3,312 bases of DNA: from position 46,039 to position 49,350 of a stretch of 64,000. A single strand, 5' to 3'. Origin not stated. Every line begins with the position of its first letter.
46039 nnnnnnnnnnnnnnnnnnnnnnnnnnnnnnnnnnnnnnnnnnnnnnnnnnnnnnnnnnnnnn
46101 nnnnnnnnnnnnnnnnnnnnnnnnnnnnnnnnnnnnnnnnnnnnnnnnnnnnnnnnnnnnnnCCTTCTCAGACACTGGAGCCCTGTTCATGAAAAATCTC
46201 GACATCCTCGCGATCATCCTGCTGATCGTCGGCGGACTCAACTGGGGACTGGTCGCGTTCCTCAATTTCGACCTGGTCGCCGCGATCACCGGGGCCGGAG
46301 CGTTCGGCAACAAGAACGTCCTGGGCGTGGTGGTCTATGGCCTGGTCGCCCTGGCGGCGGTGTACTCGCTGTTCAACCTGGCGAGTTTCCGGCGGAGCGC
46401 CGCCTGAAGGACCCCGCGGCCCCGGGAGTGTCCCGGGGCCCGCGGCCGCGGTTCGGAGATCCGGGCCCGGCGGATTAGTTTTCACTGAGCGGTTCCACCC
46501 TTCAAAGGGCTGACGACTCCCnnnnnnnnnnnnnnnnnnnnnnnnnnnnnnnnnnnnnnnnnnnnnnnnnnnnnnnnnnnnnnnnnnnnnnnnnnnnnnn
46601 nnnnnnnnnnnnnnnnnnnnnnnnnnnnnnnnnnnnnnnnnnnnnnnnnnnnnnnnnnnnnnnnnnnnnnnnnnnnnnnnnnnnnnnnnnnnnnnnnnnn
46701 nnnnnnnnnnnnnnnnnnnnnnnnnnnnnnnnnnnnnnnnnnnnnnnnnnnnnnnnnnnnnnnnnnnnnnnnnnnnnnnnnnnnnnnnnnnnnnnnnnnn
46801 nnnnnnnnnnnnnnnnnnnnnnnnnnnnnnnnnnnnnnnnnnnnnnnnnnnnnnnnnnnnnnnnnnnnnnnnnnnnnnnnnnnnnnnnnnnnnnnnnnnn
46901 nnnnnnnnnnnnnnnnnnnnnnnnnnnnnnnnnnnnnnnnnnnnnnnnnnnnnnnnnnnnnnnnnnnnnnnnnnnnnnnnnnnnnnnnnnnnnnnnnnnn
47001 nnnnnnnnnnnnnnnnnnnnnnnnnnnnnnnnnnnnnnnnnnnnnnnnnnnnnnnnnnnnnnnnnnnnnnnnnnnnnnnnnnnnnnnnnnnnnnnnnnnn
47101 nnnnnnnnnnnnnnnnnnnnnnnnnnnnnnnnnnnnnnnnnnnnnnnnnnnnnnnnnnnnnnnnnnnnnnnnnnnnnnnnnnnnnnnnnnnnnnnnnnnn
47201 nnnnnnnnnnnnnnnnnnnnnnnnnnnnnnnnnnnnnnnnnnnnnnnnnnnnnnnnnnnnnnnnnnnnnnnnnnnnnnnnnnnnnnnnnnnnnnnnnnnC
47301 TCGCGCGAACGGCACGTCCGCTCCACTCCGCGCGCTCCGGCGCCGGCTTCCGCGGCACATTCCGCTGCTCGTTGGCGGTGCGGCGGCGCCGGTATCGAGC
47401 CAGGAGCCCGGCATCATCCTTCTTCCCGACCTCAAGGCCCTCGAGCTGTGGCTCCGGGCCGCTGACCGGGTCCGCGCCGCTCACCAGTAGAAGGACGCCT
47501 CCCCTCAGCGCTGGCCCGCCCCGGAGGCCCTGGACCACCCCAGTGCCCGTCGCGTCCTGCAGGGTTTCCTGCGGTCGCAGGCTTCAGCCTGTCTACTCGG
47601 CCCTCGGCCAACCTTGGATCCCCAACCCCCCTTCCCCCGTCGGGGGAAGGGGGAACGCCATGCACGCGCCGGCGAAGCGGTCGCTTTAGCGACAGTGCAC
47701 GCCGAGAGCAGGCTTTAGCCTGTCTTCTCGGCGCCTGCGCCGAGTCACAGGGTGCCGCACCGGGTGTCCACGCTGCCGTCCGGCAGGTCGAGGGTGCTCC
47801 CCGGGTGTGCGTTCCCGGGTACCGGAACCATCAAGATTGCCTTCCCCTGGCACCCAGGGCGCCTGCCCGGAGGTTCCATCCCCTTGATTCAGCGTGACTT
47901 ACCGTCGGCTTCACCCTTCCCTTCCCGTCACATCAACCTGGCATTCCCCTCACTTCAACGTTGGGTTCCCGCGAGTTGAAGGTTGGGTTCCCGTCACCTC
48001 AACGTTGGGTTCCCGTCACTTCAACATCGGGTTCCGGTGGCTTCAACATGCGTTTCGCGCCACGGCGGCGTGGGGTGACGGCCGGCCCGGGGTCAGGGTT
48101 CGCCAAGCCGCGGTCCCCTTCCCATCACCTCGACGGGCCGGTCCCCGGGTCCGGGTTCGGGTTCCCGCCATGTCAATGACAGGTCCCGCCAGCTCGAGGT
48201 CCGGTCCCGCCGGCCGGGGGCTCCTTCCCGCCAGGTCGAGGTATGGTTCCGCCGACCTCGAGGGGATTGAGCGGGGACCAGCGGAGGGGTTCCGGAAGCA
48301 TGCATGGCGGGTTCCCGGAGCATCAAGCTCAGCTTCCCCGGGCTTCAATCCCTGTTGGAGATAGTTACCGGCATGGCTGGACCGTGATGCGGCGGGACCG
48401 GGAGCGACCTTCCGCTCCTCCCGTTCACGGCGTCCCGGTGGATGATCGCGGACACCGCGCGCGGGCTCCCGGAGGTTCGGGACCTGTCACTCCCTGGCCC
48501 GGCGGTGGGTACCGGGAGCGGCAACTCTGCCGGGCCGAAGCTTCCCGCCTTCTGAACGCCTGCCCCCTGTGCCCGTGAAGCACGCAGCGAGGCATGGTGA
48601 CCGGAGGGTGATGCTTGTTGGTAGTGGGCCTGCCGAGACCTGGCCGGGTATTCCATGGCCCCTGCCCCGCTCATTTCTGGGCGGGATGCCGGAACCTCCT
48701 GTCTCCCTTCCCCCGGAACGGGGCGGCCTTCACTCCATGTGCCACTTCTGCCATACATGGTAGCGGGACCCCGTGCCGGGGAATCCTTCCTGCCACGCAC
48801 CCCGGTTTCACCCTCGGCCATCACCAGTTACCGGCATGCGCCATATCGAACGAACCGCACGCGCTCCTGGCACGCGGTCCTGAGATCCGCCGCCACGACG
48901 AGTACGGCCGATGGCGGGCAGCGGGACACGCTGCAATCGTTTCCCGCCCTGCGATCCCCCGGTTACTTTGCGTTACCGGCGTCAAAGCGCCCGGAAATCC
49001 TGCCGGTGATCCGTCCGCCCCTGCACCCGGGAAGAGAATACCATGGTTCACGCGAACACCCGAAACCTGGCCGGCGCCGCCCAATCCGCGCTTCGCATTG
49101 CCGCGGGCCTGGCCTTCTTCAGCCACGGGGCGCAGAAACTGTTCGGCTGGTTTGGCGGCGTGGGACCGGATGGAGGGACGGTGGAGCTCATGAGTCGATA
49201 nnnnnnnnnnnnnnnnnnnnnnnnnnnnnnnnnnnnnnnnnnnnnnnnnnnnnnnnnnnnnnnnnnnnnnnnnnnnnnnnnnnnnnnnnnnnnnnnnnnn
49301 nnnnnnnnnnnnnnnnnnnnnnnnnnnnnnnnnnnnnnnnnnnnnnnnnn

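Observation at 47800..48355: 22-bp-phased degenerate tandem array (about 20 units) in a gene-free region: iteron- or centromere-like?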

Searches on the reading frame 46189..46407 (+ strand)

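Call 46: search_protein_families(library=pfam, proteins=[window:46189-46407:+], max_evalue=0.01)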
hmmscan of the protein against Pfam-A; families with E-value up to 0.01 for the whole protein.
window:46189-46407:+ (72 aa): 1 family
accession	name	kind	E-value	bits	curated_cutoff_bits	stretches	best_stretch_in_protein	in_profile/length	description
PF04070.17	DUF378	-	6.7e-16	58.4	25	1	3-64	2-59/60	Domain of unknown function (DUF378)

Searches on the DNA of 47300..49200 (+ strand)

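Call 23: search_dna_similar(query=window:47750-48400:+, collection=plasmids, mode=distant, max_evalue=0.01)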
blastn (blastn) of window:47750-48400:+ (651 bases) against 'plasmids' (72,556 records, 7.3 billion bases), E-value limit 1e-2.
No match.

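Call 24: search_dna_similar(query=window:47750-48400:+, collection=phages, mode=distant, max_evalue=0.01)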
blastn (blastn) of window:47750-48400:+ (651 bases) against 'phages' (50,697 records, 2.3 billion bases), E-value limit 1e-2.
No match.

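Call 29: search_rna_families(source=window, start=47300, end=49200, threshold=evalue, max_evalue=5)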
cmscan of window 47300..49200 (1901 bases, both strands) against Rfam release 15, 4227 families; matches with E-value up to 5: 3.
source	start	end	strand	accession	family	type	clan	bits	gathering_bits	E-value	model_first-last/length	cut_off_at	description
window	47620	47660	-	RF00767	mir-150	Gene; miRNA;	-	20.7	55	0.43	1-82/82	no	mir-150 microRNA precursor family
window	47623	47657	-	RF04240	mir-4716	Gene; miRNA;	-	17.6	76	2.9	1-84/84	no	mir-4716 microRNA precursor family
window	47327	47362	-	RF00282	SNORD48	Gene; snRNA; snoRNA; CD-box;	-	14.4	36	4.7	26-61/63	no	Small nucleolar RNA SNORD48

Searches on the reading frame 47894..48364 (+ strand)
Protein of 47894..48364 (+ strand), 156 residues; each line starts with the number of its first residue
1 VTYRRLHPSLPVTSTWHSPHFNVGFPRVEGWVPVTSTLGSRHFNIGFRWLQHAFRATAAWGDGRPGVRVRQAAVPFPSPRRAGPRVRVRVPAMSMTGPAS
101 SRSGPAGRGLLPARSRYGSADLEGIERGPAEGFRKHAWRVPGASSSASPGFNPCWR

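Call 8: search_protein_families(library=pfam, proteins=[window:47894-48364:+], max_evalue=0.01)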
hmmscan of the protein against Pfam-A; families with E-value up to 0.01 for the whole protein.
window:47894-48364:+ (156 aa): 0 families
